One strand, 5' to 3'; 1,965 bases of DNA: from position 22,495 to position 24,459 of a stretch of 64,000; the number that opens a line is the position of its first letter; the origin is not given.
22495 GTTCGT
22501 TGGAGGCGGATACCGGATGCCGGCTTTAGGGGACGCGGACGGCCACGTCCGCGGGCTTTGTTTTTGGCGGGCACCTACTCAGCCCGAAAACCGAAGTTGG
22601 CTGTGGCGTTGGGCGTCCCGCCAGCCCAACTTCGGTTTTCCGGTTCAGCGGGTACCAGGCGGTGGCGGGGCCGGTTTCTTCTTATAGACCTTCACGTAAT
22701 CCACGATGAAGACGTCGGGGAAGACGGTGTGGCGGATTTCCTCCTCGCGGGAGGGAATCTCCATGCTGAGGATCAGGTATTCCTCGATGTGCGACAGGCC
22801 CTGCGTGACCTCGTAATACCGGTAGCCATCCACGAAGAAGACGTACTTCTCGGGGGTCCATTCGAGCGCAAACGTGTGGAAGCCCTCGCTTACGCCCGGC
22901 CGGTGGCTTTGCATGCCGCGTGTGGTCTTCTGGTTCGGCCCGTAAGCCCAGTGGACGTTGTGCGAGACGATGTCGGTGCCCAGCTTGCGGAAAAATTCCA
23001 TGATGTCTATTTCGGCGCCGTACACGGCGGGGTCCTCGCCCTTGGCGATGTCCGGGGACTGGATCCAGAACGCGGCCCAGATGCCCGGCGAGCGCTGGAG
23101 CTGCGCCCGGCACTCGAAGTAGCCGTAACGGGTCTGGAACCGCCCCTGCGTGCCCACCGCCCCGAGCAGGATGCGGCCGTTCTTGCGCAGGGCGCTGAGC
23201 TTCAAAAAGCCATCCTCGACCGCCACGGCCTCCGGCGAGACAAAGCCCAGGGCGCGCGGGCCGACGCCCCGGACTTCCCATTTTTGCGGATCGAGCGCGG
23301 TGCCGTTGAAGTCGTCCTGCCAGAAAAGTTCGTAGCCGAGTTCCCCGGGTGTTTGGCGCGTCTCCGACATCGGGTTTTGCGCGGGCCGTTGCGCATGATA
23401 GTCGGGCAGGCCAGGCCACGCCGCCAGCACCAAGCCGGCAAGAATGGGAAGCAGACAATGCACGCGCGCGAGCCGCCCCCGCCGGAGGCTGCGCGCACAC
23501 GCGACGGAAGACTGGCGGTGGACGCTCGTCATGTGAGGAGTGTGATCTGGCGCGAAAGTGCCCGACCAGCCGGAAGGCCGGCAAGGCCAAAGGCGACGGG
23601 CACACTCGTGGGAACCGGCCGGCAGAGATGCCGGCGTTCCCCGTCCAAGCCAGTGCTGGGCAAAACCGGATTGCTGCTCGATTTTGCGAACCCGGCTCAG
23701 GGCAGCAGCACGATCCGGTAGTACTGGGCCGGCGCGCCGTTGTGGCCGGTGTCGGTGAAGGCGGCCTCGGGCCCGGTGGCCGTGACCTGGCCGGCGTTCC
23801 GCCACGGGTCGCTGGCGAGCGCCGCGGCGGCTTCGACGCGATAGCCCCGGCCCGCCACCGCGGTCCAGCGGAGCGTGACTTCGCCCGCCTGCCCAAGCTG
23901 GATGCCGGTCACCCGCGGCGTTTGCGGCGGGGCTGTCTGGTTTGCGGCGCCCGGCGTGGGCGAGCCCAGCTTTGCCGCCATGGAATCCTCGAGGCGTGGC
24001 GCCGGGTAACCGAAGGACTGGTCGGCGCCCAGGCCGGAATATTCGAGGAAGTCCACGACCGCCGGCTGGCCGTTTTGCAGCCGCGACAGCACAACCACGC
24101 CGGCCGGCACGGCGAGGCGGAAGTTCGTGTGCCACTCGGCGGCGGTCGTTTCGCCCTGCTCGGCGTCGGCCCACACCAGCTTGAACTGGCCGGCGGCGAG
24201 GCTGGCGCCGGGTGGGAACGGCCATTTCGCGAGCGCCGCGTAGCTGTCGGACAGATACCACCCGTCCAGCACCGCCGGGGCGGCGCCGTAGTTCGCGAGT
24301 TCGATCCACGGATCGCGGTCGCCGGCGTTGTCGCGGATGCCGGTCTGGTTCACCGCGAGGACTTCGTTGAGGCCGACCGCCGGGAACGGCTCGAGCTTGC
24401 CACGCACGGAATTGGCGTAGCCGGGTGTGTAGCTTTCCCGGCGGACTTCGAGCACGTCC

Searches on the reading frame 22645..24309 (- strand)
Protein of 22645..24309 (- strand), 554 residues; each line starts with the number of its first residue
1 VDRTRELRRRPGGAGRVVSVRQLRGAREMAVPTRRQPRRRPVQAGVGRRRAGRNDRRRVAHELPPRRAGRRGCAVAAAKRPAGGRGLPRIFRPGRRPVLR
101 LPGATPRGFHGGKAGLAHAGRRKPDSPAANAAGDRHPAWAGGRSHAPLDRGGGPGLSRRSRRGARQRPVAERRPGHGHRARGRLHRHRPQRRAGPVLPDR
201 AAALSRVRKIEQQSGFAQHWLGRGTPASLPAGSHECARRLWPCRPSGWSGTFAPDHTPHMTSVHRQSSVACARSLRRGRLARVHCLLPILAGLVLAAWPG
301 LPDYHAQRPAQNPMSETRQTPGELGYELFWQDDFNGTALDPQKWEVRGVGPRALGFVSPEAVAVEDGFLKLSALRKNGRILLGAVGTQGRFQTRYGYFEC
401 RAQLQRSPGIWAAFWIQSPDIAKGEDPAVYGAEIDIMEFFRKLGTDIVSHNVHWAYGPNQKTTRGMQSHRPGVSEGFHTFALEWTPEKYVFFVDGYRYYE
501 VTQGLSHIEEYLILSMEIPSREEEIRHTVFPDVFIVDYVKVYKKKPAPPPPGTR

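Call 41: search_protein_families(library=pfam, proteins=[window:22645-24309:-], max_evalue=0.001)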
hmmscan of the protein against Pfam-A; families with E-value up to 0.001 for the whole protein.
window:22645-24309:- (554 aa): 1 family
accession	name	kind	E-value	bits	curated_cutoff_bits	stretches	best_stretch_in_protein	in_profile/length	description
PF00722.28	Glyco_hydro_16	-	9.2e-17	61.5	22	1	386-505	33-139/175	Glycosyl hydrolases family 16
